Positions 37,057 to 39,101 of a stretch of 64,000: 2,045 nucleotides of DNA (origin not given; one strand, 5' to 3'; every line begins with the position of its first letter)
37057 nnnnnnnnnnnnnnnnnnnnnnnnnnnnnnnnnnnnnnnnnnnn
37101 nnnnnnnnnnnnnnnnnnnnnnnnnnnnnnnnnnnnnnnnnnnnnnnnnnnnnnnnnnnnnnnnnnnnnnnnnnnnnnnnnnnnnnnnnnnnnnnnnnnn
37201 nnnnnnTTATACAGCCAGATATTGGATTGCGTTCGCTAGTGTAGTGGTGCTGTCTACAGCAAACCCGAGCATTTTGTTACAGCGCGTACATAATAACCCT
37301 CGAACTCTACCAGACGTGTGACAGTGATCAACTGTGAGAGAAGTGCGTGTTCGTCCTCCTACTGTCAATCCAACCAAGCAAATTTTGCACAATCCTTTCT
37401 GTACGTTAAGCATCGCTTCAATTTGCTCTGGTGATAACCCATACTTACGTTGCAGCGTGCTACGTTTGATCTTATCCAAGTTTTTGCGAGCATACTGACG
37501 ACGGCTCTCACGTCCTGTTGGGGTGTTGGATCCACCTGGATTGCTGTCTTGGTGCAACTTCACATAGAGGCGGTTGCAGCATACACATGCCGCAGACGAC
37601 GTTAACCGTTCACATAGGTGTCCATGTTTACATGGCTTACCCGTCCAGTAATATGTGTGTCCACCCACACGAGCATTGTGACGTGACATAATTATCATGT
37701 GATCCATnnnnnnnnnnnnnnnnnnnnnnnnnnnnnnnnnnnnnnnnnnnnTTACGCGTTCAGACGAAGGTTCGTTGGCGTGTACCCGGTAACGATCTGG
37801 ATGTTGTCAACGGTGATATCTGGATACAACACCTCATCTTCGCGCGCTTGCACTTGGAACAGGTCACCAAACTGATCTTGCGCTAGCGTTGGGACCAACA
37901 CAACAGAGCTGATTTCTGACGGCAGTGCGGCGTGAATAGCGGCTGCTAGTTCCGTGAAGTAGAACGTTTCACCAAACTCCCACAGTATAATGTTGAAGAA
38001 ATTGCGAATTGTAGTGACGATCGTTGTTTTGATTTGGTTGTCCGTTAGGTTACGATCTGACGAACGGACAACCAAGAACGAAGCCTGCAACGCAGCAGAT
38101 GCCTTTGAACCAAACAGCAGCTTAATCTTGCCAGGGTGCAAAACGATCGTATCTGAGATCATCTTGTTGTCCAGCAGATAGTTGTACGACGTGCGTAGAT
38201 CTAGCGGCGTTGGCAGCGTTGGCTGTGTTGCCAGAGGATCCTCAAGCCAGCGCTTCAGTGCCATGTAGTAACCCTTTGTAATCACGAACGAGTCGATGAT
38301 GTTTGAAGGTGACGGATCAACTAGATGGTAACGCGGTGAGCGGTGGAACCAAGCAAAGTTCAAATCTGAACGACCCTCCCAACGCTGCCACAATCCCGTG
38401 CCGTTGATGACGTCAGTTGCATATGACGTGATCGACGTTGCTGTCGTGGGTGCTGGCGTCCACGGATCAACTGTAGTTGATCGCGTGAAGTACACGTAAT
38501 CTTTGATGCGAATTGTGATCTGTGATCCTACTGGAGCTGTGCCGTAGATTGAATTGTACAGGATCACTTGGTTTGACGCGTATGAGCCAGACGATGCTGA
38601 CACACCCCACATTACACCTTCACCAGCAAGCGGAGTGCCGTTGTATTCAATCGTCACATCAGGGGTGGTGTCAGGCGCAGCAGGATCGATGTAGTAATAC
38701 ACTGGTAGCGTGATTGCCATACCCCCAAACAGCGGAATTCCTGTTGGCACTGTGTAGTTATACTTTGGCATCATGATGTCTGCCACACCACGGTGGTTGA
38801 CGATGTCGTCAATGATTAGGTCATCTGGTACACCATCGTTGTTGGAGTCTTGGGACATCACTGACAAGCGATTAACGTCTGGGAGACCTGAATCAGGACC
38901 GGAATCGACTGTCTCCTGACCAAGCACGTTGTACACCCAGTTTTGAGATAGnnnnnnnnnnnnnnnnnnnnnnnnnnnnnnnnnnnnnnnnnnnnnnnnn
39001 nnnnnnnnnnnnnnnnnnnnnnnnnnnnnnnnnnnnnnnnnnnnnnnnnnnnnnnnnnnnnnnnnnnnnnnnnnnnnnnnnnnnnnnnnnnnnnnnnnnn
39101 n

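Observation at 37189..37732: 11-bp inverted repeat split by an endonuclease covers the RBS and AUG of the 3260-aa baseplate gene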

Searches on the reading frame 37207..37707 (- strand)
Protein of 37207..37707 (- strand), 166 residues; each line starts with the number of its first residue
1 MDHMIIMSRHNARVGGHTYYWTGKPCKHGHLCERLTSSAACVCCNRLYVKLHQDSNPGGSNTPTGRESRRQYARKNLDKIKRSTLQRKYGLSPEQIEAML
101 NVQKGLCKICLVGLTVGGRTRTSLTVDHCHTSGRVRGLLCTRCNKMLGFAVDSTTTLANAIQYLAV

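Call 7: search_protein_families(library=pfam, proteins=[window:37207-37707:-], max_evalue=0.01)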
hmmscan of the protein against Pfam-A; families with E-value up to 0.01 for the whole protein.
window:37207-37707:- (166 aa): 1 family
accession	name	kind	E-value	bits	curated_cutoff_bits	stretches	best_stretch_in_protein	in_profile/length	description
PF02945.21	Endonuclease_7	-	4.1e-21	75.1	23.6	1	84-164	3-80/82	Recombination endonuclease VII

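Call 8: search_protein_families(library=phrogs, proteins=[window:37207-37707:-], max_evalue=0.001)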
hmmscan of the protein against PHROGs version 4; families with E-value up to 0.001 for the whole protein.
window:37207-37707:- (166 aa): 9 families
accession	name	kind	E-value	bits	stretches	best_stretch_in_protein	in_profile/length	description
phrog_2633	-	DNA, RNA and nucleotide metabolism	2.4e-27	96.9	1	38-165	13-137/142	endonuclease VII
phrog_2914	-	DNA, RNA and nucleotide metabolism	3.4e-25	89.9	1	66-165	57-153/190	endonuclease VII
phrog_307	-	DNA, RNA and nucleotide metabolism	1.5e-22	82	1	73-164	88-176/334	endonuclease VII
phrog_1035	-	DNA, RNA and nucleotide metabolism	1.8e-11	45.4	1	4-154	43-217/271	endonuclease VII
phrog_423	-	DNA, RNA and nucleotide metabolism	1.8e-11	45.2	1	96-148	15-65/159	endonuclease VII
phrog_1081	-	unknown function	6.2e-11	43.2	1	4-46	1-43/67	-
phrog_17507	-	DNA, RNA and nucleotide metabolism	7.7e-09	36.3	1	126-164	1-40/65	endonuclease VII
phrog_23777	-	unknown function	0.00018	22.8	1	18-65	9-48/75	-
phrog_15231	-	unknown function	0.00069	20.9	0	7-47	89-128/138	-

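Call 34: find_homologous_proteins(query=window:37207-37707:-, max_evalue=1e-10)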
Query window:37207-37707:- (166 aa): 607 proteins with E <= 1e-10 among 1096 candidates; the best 120 are listed. Only proteins of 91 to 291 residues were searched: fused or split forms outside these lengths cannot appear, so this answer is no evidence that the protein stands alone or is whole; lengths 'longer' or 'shorter' looks for them.
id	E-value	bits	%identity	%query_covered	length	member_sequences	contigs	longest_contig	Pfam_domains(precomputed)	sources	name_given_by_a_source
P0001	2.4e-104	364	100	96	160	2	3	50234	PF02945.22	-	-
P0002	1.3e-33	134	42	58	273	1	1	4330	PF02945.22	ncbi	-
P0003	1.1e-25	108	37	75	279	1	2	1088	PF02945.22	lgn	-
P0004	3.3e-25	107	43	60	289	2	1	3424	PF02945.22,PF24046.2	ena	-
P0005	6.8e-25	106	35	95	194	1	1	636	PF02945.22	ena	-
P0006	8.4e-25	105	43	97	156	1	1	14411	PF02945.22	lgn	-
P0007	1.1e-24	105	38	94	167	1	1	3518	PF02945.22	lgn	-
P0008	1.4e-23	102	38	96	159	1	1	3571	PF02945.22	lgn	-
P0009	1.4e-23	101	41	95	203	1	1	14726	PF02945.22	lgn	-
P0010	1.9e-23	101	43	96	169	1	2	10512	PF02945.22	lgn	-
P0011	1.0e-22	99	29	90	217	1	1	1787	PF02945.22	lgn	-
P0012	1.4e-22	98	39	97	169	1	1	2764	PF02945.22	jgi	jgi:hypothetical protein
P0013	1.6e-22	98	34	93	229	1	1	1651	PF02945.22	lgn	-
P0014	2.5e-22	97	37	97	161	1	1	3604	PF02945.22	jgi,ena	-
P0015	1.1e-21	95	37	95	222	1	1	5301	PF02945.22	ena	-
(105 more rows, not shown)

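Call 35: find_encoding_contigs(protein=P0001, flank=1500, max_places=6)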
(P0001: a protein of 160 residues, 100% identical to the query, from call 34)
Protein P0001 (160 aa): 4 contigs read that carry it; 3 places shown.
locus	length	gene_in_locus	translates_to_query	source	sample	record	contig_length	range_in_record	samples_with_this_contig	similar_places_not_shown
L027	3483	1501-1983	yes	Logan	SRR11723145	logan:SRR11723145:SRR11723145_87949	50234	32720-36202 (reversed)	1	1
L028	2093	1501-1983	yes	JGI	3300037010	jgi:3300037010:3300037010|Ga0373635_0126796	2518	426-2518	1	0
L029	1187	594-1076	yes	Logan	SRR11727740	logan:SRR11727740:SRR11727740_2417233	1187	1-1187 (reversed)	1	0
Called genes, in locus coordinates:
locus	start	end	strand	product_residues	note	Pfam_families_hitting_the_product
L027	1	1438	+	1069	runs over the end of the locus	PF27647:DUF8360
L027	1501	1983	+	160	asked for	PF02945:Endonuclease_7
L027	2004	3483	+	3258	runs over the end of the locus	-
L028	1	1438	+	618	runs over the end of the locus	-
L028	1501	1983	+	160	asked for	PF02945:Endonuclease_7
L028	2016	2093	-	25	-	?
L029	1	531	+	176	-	?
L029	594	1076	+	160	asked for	PF02945:Endonuclease_7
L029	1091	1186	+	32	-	?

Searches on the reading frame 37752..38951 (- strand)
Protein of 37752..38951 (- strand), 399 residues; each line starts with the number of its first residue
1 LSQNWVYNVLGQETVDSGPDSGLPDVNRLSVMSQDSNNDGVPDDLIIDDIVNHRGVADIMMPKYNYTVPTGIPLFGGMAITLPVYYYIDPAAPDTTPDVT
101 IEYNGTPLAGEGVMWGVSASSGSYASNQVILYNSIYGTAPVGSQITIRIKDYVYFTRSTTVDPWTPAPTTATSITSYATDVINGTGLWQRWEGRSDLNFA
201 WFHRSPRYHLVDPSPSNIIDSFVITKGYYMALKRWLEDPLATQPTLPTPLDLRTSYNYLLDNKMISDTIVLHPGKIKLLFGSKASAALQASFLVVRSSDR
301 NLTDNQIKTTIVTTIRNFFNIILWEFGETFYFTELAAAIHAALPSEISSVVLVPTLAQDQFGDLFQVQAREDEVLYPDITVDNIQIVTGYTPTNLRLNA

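Call 10: search_dna_similar(query=window:37752-38951:-, collection=phages, mode=protein, max_rows=40)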
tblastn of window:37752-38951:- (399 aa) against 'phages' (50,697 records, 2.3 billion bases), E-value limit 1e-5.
Records with a match: 93; places in all: 93; records where one place covers at least 80% of the query: 0.
Best place of each record, by identity: <60% 93.
By first word of the organism name: Escherichia 33; Pseudomonas 11; Klebsiella 11; Erwinia 8; Salmonella 8; Xanthomonas 4; Yersinia 4; Stenotrophomonas 2; Agrobacterium 2; Cronobacter 2; and 6 more.
By host as written in the record: Escherichia coli 10; - 9; Pseudomonas aeruginosa PAO1 5; Klebsiella pneumoniae 5; Salmonella enterica subsp. enterica serovar Typhimurium 4; Pseudomonas aeruginosa 3; Erwinia amylovora 3; Erwinia amylovora SNUABM_01 3; and 39 more.
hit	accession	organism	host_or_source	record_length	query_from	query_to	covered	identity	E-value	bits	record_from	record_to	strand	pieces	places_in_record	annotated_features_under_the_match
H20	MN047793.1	Xanthomonas phage Xoo-sp13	Xanthomonas oryzae pv. oryzae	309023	153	396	61%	54.5%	2e-69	243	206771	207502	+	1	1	baseplate wedge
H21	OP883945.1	Stenotrophomonas phage CM1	Stenotrophomonas maltophilia SRM01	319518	151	396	62%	52.0%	5e-65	230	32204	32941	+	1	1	record has no annotation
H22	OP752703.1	Stenotrophomonas phage RAS14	Stenotrophomonas maltophilia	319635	151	396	62%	52.0%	5e-65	230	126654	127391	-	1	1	hypothetical protein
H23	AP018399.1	Xanthomonas phage XacN1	Xanthomonas citri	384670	152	396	61%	52.2%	8e-66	233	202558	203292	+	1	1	baseplate wedge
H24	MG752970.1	Ralstonia phage RsoM2USA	Ralstonia solanacearum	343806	186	396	53%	45.0%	2e-45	173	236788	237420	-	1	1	hypothetical protein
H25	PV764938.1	Sinorhizobium phage Phosso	Sinohrizobium meliloti NRRL L-50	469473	192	398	52%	42.1%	1e-43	168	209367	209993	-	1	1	baseplate wedge protein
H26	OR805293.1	Pseudomonas phage Deifobo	Pseudomonas aeruginosa PAO1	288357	181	397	54%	38.6%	2e-38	153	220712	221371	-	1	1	baseplate wedge subunit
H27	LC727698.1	Pseudomonas phage sp. 30-3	Pseudomonas aeruginosa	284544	181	397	54%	38.6%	2e-38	153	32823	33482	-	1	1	hypothetical protein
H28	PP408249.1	Pseudomonas phage vB_Pa-PAC2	Pseudomonas aeruginosa PAO1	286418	181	397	54%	38.6%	2e-38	153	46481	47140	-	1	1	baseplate wedge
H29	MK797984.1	Pseudomonas phage vB_PaeM_PA5oct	-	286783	181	397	54%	38.6%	2e-38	153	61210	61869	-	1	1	baseplate wedge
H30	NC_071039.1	Pseudomonas phage vB_PaeM_PA5oct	-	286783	181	397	54%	38.6%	2e-38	153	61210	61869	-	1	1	baseplate wedge subunit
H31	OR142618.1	Pseudomonas phage Callisto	Pseudomonas aeruginosa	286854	181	397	54%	38.6%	2e-38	153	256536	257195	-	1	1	hypothetical protein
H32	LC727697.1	Pseudomonas phage sp. 30-2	Pseudomonas aeruginosa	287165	181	397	54%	38.6%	2e-38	153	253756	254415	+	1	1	hypothetical protein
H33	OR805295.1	Pseudomonas phage Paride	Pseudomonas aeruginosa PAO1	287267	181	397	54%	38.6%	2e-38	153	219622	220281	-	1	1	baseplate wedge subunit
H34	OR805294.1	Pseudomonas phage Ettore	Pseudomonas aeruginosa PAO1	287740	181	397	54%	38.6%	2e-38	153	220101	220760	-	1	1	baseplate wedge subunit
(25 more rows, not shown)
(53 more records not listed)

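Call 17: find_related_loci(query=window:37752-38951:-, collection=viral_contigs, flank=3000)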
Query window:37752-38951:- (399 aa) in viral_contigs; peptide patterns used: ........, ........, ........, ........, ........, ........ (x = any residue, [..] = any of these).
19 stretches matched a pattern; 4 encode a relative of the query (tblastn E <= 1e-3); 4 distinct loci.
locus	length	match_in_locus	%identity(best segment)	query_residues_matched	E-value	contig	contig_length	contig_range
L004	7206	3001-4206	78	1-399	0e+0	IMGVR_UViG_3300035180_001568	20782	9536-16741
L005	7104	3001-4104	38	21-397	5e-76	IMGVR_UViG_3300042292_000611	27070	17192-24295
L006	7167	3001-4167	35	1-397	5e-73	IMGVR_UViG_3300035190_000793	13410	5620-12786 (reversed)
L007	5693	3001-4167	35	1-397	1e-72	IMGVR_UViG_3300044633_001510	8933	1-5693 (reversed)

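Call 23: find_related_loci(query=A1, collection=metagenome_contigs, flank=3000)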
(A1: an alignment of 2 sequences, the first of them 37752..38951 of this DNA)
Query A1 (399 aa) in metagenome_contigs; peptide patterns used: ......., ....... (x = any residue, [..] = any of these).
600 stretches matched a pattern (row limit reached: there are more); 19 encode a relative of the query (tblastn E <= 1e-3); 19 distinct loci.
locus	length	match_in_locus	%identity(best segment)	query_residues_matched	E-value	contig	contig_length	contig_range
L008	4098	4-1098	77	35-399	0e+0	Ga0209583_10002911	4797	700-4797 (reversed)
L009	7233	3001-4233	70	1-399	0e+0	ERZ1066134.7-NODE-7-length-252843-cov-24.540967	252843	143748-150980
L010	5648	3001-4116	53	1-399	2e-135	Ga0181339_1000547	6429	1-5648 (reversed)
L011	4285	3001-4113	54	1-399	2e-126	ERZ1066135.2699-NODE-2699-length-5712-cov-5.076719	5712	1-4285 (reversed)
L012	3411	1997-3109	49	1-396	3e-117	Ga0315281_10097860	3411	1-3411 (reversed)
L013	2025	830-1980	61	1-399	7e-114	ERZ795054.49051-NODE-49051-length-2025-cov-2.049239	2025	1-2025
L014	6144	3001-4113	48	1-398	1e-106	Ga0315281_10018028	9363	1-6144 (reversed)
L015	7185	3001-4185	45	1-396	7e-103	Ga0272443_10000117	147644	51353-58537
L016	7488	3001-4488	62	1-399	2e-102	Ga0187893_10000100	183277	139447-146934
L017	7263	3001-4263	43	1-398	6e-100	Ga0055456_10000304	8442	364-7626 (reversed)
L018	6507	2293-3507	42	1-398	7e-93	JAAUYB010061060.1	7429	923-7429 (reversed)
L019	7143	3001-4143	43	1-398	3e-91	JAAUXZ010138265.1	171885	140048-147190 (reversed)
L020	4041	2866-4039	51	1-385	6e-116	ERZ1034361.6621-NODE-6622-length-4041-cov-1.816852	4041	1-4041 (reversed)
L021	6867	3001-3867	49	117-396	3e-84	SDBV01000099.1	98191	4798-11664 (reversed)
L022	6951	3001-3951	51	1-396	4e-81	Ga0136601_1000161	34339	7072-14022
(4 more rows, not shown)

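Call 29: search_protein_families(library=pfam, proteins=[L009:4302-4964:+], max_evalue=0.01)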
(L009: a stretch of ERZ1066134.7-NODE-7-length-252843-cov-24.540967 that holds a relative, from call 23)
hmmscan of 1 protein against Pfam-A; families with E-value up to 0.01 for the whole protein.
L009:4302-4964:+ (221 aa): 3 families
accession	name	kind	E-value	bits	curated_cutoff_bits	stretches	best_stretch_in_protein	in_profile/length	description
PF01541.30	GIY-YIG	-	2.1e-08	34.8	22.6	1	5-82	2-74/78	GIY-YIG catalytic domain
PF07460.16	NUMOD3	-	7.5e-05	23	20.4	0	98-114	3-19/37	NUMOD3 motif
PF19835.5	SegE_GIY-YIG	-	0.00039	21.1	25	1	7-84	20-108/123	Putative endonuclease segE, GIY-YIG domain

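Call 38: find_related_loci(query=A2, collection=viral_contigs, flank=3000)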
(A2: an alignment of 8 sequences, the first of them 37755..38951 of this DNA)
Query A2 (399 aa) in viral_contigs; peptide patterns used: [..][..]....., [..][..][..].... (x = any residue, [..] = any of these).
319 stretches matched a pattern; 50 encode a relative of the query (tblastn E <= 1e-3); 49 distinct loci.
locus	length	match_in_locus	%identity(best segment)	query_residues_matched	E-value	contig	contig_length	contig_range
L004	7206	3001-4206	78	1-399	0e+0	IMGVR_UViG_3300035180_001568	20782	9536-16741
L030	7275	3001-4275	60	1-399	2e-162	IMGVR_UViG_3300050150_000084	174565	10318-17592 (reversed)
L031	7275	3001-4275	60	1-399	2e-162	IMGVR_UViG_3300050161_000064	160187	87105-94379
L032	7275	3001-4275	60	1-399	2e-162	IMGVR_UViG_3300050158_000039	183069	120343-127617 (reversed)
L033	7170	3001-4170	58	1-399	9e-142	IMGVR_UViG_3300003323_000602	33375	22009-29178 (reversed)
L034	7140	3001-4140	57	1-399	4e-137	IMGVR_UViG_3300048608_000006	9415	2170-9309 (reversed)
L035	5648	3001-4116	53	1-399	6e-135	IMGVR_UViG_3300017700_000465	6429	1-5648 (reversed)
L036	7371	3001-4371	50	1-399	1e-133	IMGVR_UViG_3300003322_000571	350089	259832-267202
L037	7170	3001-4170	54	1-397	8e-130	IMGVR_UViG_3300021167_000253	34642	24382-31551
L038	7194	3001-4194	52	1-396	4e-128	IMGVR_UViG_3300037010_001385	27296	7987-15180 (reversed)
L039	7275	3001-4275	60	1-399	2e-162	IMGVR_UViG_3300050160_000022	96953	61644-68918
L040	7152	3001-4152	49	1-398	2e-120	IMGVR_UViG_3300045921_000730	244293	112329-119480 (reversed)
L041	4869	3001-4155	55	1-396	9e-133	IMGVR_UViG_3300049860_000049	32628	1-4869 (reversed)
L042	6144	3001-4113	48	1-398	4e-106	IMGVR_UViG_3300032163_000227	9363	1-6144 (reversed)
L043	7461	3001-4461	54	1-399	4e-106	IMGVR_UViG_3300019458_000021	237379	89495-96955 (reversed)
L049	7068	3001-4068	40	1-388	9e-88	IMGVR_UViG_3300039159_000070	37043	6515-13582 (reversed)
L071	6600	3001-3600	49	197-396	1e-56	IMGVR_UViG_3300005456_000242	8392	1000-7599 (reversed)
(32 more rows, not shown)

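Call 39: find_related_loci(query=A2, collection=genome_contigs, flank=3000)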
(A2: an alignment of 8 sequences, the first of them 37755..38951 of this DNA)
Query A2 (399 aa) in genome_contigs; peptide patterns used: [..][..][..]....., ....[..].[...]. (x = any residue, [..] = any of these).
228 stretches matched a pattern; 3 encode a relative of the query (tblastn E <= 1e-3); 3 distinct loci.
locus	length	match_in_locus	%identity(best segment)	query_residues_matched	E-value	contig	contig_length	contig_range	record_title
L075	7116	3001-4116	48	1-399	1e-117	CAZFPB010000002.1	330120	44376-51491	MAG TPA_asm: uncultured Pseudobdellovibrionaceae bacterium isolate SRP193066_co1_107 genome assembly, contig: NODE_47_le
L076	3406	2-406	57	266-396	2e-45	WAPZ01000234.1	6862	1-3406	MAG: Candidatus Heimdallarchaeota archaeon isolate S146_22 k151_318558, whole genome shotgun sequence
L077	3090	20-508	37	235-395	9e-34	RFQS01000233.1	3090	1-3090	MAG: Proteobacteria bacterium isolate WB4_1_1465 contig_100_232, whole genome shotgun sequence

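Call 46: search_protein_families(library=pfam, proteins=[L014:4197-5852:+, L071:3609-4112:+, L049:4185-4388:-, L037:5030-5728:+], max_evalue=0.01)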
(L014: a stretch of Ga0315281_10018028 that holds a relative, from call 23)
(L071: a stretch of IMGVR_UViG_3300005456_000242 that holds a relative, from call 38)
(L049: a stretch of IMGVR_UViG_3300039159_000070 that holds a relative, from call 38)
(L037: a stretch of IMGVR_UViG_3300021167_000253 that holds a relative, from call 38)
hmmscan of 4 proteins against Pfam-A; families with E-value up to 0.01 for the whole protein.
L014:4197-5852:+ (552 aa): 1 family
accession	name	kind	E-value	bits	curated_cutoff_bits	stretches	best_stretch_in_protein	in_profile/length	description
PF24308.1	DUF7487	-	6e-18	66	27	2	106-200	28-122/220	Family of unknown function (DUF7487)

L071:3609-4112:+ (168 aa): 0 families

L049:4185-4388:- (67 aa): 1 family
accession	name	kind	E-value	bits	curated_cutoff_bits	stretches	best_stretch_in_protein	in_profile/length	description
PF07282.18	Cas12f1-like_TNB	-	0.0032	18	26.3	1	9-24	45-60/60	Cas12f1-like, TNB domain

L037:5030-5728:+ (233 aa): 1 family
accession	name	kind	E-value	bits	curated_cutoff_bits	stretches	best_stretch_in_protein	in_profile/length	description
PF01391.23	Collagen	-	7.6e-05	22.8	27.2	1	120-150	28-58/60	Collagen triple helix repeat (20 copies)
